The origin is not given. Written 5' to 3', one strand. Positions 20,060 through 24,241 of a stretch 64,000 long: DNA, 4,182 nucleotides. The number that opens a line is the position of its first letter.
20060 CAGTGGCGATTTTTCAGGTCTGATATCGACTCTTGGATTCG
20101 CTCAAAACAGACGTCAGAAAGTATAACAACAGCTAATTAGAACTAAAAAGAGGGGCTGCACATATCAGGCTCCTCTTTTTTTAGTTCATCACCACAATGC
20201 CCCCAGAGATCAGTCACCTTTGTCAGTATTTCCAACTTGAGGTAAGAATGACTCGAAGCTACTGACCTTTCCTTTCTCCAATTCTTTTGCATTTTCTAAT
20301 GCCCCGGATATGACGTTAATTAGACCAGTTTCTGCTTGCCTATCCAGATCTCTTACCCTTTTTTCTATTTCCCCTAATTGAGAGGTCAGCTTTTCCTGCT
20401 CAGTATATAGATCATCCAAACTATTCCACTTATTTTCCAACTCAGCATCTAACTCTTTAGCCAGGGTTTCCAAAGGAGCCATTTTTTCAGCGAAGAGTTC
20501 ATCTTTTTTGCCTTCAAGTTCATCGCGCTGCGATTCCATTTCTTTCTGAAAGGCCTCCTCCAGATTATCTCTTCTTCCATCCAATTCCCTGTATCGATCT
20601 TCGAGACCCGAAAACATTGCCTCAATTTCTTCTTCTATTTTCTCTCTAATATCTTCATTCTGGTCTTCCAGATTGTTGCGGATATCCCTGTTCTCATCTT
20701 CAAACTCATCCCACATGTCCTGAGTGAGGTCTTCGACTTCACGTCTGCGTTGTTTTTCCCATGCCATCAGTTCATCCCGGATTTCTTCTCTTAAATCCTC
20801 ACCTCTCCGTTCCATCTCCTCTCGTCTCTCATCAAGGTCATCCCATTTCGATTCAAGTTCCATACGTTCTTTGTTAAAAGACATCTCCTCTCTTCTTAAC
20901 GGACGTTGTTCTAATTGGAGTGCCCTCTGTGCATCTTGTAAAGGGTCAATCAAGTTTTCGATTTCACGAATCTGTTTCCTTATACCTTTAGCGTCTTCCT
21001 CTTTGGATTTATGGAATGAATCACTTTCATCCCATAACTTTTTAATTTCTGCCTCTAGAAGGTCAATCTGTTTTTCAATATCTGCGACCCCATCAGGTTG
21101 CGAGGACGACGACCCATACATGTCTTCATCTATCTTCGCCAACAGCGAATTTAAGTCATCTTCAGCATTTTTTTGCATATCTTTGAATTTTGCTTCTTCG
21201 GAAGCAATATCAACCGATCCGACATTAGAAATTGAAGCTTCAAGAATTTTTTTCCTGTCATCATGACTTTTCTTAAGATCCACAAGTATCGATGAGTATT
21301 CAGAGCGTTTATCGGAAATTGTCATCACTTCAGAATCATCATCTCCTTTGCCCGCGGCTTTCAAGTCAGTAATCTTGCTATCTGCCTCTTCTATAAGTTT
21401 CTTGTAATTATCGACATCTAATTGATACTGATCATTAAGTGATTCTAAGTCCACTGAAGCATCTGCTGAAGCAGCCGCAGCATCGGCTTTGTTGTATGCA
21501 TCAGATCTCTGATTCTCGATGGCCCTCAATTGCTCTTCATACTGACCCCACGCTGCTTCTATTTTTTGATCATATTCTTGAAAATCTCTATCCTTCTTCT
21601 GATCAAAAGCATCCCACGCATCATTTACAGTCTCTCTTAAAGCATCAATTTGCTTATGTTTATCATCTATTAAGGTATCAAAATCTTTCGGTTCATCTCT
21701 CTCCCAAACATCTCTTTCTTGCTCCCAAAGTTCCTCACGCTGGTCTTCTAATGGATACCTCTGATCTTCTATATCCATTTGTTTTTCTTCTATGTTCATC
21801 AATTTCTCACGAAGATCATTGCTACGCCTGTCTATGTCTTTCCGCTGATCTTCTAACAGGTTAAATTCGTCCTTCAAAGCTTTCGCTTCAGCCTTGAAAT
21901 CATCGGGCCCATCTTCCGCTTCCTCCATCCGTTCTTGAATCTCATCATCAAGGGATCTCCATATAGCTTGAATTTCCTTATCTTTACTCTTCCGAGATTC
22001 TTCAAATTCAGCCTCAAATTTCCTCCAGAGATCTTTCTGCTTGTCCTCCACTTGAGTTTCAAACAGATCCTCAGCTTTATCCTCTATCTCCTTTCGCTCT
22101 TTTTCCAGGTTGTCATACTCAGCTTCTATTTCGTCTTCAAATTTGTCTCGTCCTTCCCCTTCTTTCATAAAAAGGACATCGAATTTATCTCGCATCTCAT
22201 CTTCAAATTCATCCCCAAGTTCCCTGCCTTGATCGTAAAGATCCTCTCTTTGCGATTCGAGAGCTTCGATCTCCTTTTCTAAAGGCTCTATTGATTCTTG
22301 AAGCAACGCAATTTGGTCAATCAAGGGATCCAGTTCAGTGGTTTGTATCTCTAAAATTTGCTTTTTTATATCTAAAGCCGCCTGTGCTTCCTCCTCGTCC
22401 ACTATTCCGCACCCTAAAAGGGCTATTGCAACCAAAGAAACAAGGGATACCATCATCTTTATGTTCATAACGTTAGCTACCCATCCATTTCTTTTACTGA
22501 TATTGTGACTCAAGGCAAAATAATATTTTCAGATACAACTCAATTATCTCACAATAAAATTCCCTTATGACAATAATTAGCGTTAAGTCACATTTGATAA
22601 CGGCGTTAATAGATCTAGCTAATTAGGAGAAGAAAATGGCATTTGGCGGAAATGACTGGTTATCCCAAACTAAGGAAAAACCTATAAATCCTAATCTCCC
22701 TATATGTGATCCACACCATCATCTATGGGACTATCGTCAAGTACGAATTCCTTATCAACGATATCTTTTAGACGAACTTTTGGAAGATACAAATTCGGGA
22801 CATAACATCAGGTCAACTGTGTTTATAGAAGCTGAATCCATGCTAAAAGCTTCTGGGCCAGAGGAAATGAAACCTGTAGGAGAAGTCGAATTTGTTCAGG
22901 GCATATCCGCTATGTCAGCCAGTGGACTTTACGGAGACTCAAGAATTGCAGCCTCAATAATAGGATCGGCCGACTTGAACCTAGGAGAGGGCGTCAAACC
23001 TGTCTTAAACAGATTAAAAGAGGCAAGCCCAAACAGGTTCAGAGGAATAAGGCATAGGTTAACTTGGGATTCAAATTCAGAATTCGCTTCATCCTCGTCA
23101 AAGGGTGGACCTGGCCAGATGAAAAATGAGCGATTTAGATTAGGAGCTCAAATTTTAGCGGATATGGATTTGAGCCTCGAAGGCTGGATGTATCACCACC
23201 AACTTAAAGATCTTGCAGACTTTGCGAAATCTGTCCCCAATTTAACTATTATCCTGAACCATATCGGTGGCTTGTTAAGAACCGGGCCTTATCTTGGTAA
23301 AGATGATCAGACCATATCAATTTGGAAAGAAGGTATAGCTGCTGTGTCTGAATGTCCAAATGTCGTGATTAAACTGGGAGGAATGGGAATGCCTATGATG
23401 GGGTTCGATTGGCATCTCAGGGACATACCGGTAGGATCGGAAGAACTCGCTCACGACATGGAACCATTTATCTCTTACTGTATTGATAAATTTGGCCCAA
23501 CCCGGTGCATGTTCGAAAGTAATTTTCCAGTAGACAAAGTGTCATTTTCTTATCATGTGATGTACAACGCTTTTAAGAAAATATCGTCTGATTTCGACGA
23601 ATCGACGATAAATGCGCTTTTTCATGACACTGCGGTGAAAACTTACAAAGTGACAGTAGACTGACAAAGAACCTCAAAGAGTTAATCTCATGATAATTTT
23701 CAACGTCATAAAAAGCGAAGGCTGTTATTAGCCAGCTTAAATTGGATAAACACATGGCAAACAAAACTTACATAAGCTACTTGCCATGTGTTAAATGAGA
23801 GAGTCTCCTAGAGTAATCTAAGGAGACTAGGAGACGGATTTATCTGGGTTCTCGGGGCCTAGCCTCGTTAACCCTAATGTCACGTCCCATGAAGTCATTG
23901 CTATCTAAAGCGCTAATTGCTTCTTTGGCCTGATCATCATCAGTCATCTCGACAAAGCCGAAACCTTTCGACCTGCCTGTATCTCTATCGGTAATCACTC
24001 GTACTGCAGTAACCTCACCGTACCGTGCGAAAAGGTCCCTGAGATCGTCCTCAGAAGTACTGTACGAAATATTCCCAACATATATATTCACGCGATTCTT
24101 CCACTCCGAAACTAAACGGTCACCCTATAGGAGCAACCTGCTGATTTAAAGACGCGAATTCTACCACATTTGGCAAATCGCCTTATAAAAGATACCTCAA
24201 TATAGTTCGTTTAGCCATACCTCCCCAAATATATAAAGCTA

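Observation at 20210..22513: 767-aa hyper-charged coiled-coil lipoprotein with a recurring Trp motif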

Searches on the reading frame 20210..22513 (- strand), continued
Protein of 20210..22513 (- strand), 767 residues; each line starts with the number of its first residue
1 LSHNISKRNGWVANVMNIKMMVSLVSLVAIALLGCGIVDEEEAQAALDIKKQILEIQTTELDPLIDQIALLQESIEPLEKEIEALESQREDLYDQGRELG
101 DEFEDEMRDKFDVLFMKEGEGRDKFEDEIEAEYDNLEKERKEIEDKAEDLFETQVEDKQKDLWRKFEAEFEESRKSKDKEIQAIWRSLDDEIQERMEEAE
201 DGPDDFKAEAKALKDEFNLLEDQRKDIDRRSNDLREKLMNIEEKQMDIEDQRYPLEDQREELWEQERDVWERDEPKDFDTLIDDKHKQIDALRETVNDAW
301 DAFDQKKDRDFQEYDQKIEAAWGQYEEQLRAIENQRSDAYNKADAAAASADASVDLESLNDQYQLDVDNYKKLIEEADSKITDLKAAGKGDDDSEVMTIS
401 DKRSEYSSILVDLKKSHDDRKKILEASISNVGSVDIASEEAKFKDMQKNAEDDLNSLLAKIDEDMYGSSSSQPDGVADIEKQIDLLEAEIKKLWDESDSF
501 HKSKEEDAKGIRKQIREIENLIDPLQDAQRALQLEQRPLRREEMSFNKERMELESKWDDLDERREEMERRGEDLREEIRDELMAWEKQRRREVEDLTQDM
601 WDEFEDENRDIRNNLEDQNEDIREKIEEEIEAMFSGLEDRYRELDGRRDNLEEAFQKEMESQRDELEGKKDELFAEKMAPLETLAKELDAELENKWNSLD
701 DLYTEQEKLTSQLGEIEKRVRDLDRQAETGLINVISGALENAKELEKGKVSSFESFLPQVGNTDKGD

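Call 47: list_cluster_members(proteins=[P0049, P0050, P0074, P0080, P0085, P0090, P0017, P0020, P0002, P0081])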
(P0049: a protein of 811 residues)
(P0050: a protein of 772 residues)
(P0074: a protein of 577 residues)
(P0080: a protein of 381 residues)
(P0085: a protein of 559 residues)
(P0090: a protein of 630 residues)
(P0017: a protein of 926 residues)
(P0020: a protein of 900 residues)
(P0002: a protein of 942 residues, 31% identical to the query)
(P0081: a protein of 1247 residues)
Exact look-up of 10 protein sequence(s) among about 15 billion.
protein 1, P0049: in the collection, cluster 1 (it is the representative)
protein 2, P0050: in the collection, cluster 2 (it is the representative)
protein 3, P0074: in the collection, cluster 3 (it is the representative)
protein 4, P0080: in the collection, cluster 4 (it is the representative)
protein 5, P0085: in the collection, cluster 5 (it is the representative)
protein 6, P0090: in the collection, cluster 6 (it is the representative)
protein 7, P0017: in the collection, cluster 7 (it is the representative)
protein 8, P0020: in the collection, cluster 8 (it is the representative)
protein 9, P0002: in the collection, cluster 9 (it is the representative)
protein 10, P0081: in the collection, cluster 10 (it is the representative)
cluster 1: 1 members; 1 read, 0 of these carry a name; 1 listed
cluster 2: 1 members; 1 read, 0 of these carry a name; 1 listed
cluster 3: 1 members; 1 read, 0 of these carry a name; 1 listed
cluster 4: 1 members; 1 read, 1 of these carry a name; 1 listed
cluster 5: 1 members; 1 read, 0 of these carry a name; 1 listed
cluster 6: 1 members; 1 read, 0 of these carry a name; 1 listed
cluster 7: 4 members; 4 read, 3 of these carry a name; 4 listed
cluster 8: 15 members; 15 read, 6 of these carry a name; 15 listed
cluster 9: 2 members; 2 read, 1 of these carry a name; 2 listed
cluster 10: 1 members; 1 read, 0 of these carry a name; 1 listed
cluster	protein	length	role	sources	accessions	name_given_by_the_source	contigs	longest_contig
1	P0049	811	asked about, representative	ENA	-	-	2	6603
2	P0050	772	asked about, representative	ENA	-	-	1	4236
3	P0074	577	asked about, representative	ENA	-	-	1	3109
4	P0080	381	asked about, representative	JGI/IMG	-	chromosome segregation ATPase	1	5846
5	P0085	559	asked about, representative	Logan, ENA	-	-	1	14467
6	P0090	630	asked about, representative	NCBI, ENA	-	-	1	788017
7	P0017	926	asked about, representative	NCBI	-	-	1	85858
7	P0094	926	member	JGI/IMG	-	hypothetical protein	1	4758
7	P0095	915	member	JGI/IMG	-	hypothetical protein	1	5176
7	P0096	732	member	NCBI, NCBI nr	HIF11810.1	MAG TPA: hypothetical protein EYQ82_02085, partial [Dehalococcoidia bacterium] | hypothetical protein [Dehalococcoidia bacterium]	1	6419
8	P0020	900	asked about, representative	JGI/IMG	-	hypothetical protein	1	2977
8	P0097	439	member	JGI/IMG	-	hypothetical protein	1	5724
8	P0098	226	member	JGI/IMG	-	cell division protein FtsB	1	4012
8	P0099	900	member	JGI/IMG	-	hypothetical protein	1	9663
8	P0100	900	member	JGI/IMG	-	hypothetical protein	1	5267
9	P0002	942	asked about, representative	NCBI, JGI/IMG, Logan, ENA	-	-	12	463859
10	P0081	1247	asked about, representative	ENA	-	-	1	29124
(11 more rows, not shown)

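Call 48: find_encoding_contigs(protein=P0090, flank=6000, max_places=2)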
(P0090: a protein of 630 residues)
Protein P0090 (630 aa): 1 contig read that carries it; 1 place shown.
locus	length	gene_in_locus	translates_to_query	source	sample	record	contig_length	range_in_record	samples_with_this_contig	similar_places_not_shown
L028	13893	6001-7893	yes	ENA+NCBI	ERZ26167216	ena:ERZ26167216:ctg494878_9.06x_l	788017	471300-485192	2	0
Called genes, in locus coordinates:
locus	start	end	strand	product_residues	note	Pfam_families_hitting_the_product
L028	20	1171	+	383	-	PF06441:EHN, PF00561:Abhydrolase_1, PF12697:Abhydrolase_6 (faint)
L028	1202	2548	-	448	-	PF07690:MFS_1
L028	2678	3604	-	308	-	PF00296:Bac_luciferase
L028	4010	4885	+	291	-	PF00459:Inositol_P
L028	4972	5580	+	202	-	-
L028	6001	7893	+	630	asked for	-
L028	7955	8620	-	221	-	PF01144:CoA_trans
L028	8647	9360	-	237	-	PF01144:CoA_trans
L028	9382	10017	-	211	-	PF01725:Ham1p_like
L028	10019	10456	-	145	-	PF12705:PDDEXK_1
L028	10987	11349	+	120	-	PF00190:Cupin_1 (weak), PF07883:Cupin_2, PF02311:AraC_binding (weak)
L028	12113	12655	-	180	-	PF09335:VTT_dom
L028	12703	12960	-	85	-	-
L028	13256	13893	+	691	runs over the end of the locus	-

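Call 68: search_solved_structures(query=A1, max_evalue=0.01)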
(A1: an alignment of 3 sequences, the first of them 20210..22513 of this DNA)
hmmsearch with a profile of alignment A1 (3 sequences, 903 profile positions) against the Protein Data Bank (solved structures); distinct sequences matched with E-value up to 0.01: 9.
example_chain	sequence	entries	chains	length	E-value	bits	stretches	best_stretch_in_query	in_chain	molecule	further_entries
2c5j_A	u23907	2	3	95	0.003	19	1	574-656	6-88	T-SNARE AFFECTING A LATE GOLGI COMPARTMENT PROTEIN 1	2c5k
2c5i_T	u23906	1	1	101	0.0043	18.4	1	574-663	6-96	T-SNARE AFFECTING A LATE GOLGI COMPARTMENT PROTEIN 1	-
7k37_B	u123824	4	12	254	0.0055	18.1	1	114-190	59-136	Hemagglutinin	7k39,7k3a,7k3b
5thf_B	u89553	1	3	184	0.0055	18.1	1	113-190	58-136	Hemagglutinin HA2 chain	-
6mym_A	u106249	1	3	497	0.0059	18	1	114-188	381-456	Hemagglutinin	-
1mql_B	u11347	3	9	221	0.0074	17.6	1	113-190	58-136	Hemagglutinin HA2 chain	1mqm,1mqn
6n08_A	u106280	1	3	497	0.008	17.5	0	114-188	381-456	Hemagglutinin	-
6mxu_A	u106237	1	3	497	0.008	17.5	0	114-188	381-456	Hemagglutinin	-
7rdh_B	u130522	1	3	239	0.0097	17.2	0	114-190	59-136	Hemagglutinin HA2 chain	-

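Call 71: predict_structure(alignment_id=A3)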
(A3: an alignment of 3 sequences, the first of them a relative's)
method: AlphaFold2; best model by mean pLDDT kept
length: 909 residues; sequences in the alignment: 3
mean_pLDDT: 63.4   pTM: 0.27
mean pLDDT of the five models: 63.4, 63.0, 60.5, 57.1, 50.8
residues with pLDDT >= 90: 0; 70-90: 414; 50-70: 311; < 50: 184
segments of 3 or more residues with pLDDT < 50: 1-22, 168-183, 318-327, 359-362, 393-403, 482-495, 518-526, 557-569, 601-605, 671-673, 681-683, 685-687, 689-691, 876-909
pLDDT, mean of each block of 10 residues (from residue 1): 37 44 58 73 77 79 85 83 76 64 67 79 79 75 69 56 51 43 52 53 41 59 70 73 65 76 77 62 62 78 74 56 46 62 73 65 56 72 68 45 59 79 84 70 60 78 81 74 38 51 63 54 47 60 58 48 38 68 82 70 52 74 74 72 70 65 56 37 38 52 52 51 53 63 71 75 80 79 73 74 77 82 84 78 76 71 57 49 34 30 29
secondary structure, 60 per line:
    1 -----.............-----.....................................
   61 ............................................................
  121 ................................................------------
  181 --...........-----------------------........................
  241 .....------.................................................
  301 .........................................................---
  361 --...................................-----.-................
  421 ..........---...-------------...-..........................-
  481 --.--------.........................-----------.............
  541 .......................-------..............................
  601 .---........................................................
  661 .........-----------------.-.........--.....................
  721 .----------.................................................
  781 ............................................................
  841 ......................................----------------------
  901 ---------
elements in order (helices of 4 or more, strands of 3 or more residues): H6-18 H24-168 H183-193 H217-245 H252-357 H363-397 H405-430 E434-436 E450-452 H454-479 H492-516 H528-563 H571-601 H605-669 H691-697 H700-721 H733-878

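Call 77: search_protein_families(library=pfam, proteins=[L010:39-1199:-, L012:6788-7885:+, L012:10636-11748:-, L013:6265-7209:+, L013:7453-7779:-, L016:4049-4903:-, L020:6326-7129:+, L025:7085-7876:+, L009:3436-3990:+, L017:11481-12233:+], max_evalue=0.00001)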
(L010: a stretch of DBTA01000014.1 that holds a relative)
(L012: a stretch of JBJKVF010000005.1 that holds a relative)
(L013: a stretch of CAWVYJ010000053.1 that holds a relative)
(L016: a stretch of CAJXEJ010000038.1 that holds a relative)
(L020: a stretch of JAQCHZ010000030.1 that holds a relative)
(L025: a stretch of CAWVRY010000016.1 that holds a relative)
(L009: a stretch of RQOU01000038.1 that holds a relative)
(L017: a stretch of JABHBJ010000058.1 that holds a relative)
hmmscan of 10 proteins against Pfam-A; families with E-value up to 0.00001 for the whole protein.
L010:39-1199:- (386 aa): 2 families
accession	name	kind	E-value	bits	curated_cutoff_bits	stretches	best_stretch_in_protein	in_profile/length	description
PF04235.18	DUF418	-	2.4e-35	122.3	23.6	1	227-383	2-162/163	Protein of unknown function (DUF418)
PF01757.29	Acyl_transf_3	-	2.2e-06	27.4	31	1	123-355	131-320/326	Acyltransferase domain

L012:6788-7885:+ (365 aa): 3 families
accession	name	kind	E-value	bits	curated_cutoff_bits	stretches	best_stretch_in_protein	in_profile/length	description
PF00005.33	ABC_tran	-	3.3e-32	112.4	25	1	56-206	2-136/137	ABC transporter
PF08352.17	oligo_HPY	-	5.6e-07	30.3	27.1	1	259-321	2-63/65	Oligopeptide/dipeptide transporter, C-terminal region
PF13304.12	AAA_21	-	6e-07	30.3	27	0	168-226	227-288/304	AAA domain, putative AbiEii toxin, Type IV TA system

L012:10636-11748:- (370 aa): 2 families
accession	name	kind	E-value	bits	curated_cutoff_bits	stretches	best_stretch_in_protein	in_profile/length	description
PF13378.12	MR_MLE_C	-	1e-46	159.8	29.4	1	139-362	2-218/219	Enolase C-terminal domain-like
PF02746.21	MR_MLE_N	-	1.8e-13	51.1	22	1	17-115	30-117/117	Mandelate racemase / muconate lactonizing enzyme, N-terminal domain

L013:6265-7209:+ (314 aa): 1 family
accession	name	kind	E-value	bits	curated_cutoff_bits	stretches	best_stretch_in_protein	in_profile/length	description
PF01261.30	AP_endonuc_2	-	1.4e-23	84.3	31.1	1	36-274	2-233/249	Xylose isomerase-like TIM barrel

L013:7453-7779:- (108 aa): 1 family
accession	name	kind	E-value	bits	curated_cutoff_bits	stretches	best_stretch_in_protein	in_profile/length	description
PF08734.17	GYD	-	1.3e-15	57.6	31.4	1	4-95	1-90/91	GYD domain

L016:4049-4903:- (284 aa): 4 families
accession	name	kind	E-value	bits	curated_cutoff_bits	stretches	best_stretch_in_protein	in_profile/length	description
PF13561.12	adh_short_C2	-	6.5e-55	186.7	27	1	33-279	5-234/236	Enoyl-(Acyl carrier protein) reductase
PF00106.31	adh_short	-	2.7e-46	157.9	26.6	1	25-219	1-186/195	short chain dehydrogenase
PF08659.16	KR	-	1.9e-14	54.4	22.6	1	28-197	4-164/180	KR domain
PF01370.27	Epimerase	-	1.4e-09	38.1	20.9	1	28-219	2-176/240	NAD dependent epimerase/dehydratase family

L020:6326-7129:+ (267 aa): 2 families
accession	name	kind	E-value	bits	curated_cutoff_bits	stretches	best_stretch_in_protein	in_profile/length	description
PF00378.25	ECH_1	-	1.9e-59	201.5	27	1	16-266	3-250/251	Enoyl-CoA hydratase/isomerase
PF16113.10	ECH_2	-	4e-34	119.1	27.2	1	19-257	1-239/335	Enoyl-CoA hydratase/isomerase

L025:7085-7876:+ (263 aa): 0 families

L009:3436-3990:+ (184 aa): 1 family
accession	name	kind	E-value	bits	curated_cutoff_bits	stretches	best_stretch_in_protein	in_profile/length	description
PF00929.31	RNase_T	-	4e-29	102.7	24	1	9-169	2-164/164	Exonuclease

L017:11481-12233:+ (250 aa): 1 family
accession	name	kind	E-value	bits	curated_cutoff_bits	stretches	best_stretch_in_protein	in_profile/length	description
PF03786.19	UxuA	-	1.1e-44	153.2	23.7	1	2-244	95-350/352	D-mannonate dehydratase (UxuA)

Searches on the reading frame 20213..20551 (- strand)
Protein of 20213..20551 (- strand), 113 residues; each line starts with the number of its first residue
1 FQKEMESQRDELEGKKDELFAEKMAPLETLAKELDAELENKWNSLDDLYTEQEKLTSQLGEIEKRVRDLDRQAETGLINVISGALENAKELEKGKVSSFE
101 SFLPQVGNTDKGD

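Call 22: find_homologous_proteins(query=window:20213-20551:-, max_evalue=0.001)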
Query seq(113 aa) (113 aa): 12 proteins with E <= 0.001 among 21 candidates.
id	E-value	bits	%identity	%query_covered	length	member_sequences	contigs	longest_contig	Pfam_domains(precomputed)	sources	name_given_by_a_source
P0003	2.6e-48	181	84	98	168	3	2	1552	PF06705.16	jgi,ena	-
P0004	2.5e-47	177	98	80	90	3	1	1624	-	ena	-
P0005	8.2e-40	153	74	98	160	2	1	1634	-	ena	-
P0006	4.4e-38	148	73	95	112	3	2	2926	-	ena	-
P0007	3.1e-29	119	62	92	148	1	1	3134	-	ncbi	-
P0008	2.5e-28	116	61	92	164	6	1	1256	-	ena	-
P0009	2.6e-28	116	61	92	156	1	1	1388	-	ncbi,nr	ncbi:MAG: hypothetical protein V1244_05675, partial [Nitrospinaceae bacterium]|nr:hypothetical prote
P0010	2.5e-26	110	57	94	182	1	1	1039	-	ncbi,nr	ncbi:MAG: hypothetical protein QF745_09280, partial [Planctomycetota bacterium]|nr:hypothetical prot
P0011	6.6e-23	99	80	58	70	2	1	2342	-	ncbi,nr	ncbi:MAG: hypothetical protein VX478_03580, partial [Chloroflexota bacterium]|nr:hypothetical protei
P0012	7.5e-23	99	96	46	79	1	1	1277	-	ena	-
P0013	1.3e-22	98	61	74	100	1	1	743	-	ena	-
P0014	5.4e-6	45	86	26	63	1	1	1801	-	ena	-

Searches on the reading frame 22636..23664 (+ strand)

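Call 61: search_protein_families(library=pfam, proteins=[window:22636-23664:+], max_evalue=0.00001)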
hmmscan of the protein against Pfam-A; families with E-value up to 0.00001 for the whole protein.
window:22636-23664:+ (342 aa): 1 family
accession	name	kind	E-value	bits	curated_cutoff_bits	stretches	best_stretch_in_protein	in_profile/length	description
PF04909.20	Amidohydro_2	-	5.2e-20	72.8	26.4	1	25-338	2-288/289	Amidohydrolase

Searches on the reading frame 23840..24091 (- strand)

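Call 61: search_protein_families(library=pfam, proteins=[window:23840-24091:-], max_evalue=0.00001)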
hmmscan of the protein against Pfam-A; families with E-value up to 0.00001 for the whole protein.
window:23840-24091:- (83 aa): 1 family
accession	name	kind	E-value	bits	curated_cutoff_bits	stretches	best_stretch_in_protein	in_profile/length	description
PF00076.28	RRM_1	-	1.1e-24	86.5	20.7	1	3-73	1-70/70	RNA recognition motif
